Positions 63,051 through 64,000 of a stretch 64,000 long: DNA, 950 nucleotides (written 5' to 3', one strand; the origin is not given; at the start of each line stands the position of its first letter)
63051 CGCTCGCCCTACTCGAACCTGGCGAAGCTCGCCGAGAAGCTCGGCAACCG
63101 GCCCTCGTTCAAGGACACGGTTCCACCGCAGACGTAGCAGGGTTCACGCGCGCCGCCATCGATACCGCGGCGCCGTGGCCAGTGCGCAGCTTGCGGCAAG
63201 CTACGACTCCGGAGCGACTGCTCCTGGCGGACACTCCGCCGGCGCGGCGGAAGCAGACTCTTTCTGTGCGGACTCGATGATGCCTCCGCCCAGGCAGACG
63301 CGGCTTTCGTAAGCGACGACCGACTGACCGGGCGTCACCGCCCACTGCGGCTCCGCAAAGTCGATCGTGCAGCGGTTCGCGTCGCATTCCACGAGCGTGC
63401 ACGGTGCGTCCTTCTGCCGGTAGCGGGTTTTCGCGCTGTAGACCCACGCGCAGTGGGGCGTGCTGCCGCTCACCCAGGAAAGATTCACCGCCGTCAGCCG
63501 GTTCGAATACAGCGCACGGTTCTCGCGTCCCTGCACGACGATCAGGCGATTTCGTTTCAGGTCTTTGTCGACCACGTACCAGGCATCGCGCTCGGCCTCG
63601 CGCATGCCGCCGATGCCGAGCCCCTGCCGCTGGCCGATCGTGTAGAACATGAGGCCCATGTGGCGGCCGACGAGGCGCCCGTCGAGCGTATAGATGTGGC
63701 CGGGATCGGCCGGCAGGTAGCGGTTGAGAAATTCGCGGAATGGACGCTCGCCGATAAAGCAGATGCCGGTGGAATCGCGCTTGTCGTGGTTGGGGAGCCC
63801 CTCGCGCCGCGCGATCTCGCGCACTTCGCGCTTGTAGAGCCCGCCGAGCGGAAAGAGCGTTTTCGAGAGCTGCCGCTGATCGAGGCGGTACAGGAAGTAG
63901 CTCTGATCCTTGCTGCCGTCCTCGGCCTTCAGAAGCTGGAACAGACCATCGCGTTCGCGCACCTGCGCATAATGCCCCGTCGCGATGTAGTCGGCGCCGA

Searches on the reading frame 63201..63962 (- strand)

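Call 35: search_protein_families(library=ncbifam, proteins=[window:63201-63962:-], max_evalue=0.00001)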
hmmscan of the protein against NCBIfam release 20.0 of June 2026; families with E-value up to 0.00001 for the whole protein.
window:63201-63962:- (253 aa): 4 families
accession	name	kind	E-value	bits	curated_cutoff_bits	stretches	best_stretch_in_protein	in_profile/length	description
NF001138.1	PRK00143.1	equivalog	8.6e-78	261.7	284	1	3-229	127-345/345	tRNA 2-thiouridine(34) synthase MnmA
TIGR00420.1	trmU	equivalog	1.5e-74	250.9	236.95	1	3-229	131-351/351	tRNA 2-thiouridine(34) synthase MnmA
NF011258.0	PRK14664.1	equivalog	1.5e-32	113.1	680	1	2-232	121-348/362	tRNA 2-thiouridine(34) synthase MnmA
NF011259.0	PRK14665.1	equivalog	1.7e-27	96.4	364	1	5-229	129-358/360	tRNA 2-thiouridine(34) synthase MnmA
